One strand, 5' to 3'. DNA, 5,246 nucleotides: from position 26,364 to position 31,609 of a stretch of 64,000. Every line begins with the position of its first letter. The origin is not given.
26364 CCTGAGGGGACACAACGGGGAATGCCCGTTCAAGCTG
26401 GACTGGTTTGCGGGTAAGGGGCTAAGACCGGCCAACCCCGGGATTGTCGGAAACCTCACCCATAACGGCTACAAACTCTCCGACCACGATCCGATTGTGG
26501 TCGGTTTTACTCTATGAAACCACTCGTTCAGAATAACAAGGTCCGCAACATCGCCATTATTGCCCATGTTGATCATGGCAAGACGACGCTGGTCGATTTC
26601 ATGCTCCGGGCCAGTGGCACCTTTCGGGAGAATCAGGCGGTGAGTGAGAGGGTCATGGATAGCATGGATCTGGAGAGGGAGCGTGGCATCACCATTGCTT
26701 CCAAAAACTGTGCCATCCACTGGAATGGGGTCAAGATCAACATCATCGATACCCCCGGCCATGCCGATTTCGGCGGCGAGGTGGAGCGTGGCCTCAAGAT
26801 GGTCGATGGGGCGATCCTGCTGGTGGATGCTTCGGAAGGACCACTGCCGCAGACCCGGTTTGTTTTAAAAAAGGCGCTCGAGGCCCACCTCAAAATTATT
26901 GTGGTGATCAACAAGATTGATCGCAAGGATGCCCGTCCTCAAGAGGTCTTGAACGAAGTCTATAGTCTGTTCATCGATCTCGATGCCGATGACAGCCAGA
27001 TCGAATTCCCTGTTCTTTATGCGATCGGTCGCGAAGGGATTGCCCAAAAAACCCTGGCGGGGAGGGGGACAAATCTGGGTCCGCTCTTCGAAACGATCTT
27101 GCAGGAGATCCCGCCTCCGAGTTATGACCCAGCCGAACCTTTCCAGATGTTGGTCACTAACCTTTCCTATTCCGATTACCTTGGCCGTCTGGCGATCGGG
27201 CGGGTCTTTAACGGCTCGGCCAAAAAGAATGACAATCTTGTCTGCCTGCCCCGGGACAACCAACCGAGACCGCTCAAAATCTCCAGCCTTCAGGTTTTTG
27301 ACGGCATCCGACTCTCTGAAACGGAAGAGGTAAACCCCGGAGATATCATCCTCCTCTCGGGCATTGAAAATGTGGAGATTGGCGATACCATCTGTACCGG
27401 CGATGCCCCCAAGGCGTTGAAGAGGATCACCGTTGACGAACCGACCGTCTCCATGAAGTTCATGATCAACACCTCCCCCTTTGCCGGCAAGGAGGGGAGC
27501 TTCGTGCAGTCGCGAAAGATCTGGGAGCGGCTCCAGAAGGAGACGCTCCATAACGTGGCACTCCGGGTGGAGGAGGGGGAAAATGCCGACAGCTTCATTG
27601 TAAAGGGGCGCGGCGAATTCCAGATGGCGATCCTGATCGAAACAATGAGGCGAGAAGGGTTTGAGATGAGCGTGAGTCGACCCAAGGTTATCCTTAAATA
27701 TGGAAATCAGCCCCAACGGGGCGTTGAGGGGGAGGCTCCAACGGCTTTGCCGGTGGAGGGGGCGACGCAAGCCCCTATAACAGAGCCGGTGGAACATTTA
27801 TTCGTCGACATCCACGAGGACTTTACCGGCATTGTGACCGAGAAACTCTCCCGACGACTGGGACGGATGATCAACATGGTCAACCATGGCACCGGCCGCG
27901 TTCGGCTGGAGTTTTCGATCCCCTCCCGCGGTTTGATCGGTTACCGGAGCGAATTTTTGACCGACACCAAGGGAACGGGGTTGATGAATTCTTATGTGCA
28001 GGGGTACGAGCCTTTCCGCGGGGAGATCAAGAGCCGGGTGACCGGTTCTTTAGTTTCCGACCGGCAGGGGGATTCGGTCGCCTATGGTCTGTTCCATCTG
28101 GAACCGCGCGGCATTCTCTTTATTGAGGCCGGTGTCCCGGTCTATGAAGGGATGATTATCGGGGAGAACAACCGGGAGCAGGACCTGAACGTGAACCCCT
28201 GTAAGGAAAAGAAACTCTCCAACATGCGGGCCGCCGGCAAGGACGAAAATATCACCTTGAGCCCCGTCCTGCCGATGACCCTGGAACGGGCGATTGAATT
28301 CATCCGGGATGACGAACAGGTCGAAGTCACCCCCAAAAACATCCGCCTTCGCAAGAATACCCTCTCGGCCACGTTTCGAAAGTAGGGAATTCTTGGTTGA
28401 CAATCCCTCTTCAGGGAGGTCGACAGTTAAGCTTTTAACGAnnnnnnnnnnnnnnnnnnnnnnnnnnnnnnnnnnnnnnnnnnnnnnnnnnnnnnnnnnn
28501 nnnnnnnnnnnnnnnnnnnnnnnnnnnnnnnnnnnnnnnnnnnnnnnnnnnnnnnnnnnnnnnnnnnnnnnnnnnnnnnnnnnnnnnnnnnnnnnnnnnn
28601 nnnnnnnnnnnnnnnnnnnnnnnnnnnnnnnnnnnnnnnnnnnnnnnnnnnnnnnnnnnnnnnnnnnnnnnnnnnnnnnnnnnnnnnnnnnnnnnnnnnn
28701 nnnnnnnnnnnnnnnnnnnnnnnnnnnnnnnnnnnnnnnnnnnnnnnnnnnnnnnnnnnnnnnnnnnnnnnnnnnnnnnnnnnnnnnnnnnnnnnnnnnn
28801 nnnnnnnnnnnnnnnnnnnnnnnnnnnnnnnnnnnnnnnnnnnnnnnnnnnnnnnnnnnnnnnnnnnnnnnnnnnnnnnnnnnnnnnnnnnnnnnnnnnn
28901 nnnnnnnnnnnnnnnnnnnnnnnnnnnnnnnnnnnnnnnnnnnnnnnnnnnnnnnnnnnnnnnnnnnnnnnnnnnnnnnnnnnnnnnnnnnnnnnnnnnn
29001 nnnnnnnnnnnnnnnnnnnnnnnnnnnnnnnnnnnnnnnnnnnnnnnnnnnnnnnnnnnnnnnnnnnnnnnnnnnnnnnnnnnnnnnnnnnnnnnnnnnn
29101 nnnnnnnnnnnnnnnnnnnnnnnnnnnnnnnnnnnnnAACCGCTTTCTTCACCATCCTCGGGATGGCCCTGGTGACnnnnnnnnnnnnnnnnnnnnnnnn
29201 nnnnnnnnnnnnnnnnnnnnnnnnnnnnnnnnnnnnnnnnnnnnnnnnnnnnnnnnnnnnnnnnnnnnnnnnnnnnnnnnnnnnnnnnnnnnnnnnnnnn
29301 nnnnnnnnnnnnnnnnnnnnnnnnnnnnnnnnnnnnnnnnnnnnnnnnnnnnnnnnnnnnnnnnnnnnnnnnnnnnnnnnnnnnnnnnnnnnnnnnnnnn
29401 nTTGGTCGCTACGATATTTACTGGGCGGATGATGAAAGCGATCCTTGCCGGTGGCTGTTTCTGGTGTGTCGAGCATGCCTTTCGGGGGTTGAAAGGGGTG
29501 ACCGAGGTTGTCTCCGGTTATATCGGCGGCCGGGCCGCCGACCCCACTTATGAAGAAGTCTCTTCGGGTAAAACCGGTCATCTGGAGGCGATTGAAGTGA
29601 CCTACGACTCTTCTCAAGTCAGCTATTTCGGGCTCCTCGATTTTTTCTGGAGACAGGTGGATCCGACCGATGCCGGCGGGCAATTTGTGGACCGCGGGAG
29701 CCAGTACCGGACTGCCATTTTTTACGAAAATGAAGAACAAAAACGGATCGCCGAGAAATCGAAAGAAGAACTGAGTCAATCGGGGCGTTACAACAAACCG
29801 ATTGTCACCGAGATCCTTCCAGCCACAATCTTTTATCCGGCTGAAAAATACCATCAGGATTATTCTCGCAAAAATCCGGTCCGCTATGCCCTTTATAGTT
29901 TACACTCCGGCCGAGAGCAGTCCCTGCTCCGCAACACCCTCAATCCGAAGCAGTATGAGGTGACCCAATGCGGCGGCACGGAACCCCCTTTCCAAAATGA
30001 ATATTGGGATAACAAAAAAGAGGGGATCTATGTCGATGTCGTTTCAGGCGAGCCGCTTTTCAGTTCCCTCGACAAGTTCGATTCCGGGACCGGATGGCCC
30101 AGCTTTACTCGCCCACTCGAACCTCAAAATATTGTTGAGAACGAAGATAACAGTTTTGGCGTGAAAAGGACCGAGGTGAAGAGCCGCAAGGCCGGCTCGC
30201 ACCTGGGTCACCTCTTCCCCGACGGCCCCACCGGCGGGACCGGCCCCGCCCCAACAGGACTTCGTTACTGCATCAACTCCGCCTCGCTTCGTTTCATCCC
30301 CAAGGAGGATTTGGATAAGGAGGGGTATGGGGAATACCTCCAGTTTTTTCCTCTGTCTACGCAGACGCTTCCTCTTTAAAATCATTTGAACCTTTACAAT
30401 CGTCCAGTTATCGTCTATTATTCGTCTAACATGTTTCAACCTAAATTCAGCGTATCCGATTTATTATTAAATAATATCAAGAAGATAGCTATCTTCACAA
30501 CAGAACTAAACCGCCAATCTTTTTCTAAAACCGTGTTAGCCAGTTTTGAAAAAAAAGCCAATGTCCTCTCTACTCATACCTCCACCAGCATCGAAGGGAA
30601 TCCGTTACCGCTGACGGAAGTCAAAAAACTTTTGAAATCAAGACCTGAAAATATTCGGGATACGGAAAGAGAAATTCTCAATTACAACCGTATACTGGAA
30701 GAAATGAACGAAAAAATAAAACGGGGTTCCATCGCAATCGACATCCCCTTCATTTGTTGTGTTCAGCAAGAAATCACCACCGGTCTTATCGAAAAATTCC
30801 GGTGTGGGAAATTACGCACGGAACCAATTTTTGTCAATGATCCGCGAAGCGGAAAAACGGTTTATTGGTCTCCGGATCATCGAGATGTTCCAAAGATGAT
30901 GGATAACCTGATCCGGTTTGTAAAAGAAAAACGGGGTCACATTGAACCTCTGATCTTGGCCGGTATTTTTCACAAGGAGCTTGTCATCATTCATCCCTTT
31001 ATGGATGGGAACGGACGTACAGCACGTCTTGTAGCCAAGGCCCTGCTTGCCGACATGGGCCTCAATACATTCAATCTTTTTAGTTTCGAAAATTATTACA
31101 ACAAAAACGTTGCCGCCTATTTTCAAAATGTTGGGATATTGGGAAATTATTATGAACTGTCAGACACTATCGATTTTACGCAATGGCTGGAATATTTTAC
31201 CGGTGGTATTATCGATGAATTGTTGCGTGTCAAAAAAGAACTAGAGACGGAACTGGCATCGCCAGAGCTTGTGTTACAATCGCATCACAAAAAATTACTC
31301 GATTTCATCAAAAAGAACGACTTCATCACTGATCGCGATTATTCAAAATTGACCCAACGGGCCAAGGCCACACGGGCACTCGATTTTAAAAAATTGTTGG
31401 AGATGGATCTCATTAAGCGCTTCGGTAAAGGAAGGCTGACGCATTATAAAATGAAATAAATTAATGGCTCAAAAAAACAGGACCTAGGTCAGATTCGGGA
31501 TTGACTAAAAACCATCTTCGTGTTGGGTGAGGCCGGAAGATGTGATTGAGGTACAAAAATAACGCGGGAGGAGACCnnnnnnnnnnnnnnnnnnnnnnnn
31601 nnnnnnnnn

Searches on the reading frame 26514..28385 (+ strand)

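Call 80: search_protein_families(library=pfam, proteins=[window:26514-28385:+], max_evalue=0.0001)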
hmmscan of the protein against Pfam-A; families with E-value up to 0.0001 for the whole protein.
window:26514-28385:+ (623 aa): 6 families
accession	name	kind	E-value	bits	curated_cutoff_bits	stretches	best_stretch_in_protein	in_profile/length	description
PF00009.33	GTP_EFTU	-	3.2e-57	193.6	26.5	1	9-200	2-187/188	Elongation factor Tu GTP binding domain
PF21018.2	BipA_C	-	3.8e-46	155.8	23.8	1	510-618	1-109/110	TypA/BipA C-terminal domain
PF00679.30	EFG_C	-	4.5e-21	75.1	27.9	1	422-508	2-88/89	Elongation factor G C-terminus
PF03144.31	GTP_EFTU_D2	-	3e-12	47.2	30.3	1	224-294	1-73/73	Elongation factor Tu domain 2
PF22042.2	EF-G_D2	-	1e-10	42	27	1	209-295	1-83/84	Elongation factor G domain 2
PF01926.29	MMR_HSR1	-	1.6e-05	25.4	21.9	1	14-134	3-113/113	50S ribosome-binding GTPase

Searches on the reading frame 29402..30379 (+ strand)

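Call 80: search_protein_families(library=pfam, proteins=[window:29402-30379:+], max_evalue=0.0001)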
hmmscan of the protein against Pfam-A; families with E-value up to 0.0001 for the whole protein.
window:29402-30379:+ (325 aa): 2 families
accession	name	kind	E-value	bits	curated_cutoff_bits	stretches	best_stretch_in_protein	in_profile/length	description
PF01625.27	PMSR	-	4e-64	215.9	23.7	1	12-163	1-152/153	Peptide methionine sulfoxide reductase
PF01641.26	SelR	-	1.5e-45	154.3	24.9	1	180-300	1-116/116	SelR domain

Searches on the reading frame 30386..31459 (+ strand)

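Call 80: search_protein_families(library=pfam, proteins=[window:30386-31459:+], max_evalue=0.0001)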
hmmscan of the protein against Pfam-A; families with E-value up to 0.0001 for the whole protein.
window:30386-31459:+ (357 aa): 1 family
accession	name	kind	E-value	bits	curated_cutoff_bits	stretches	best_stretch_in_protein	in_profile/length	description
PF02661.23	Fic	-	4e-17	63.3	24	1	121-221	5-93/93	Fic/DOC family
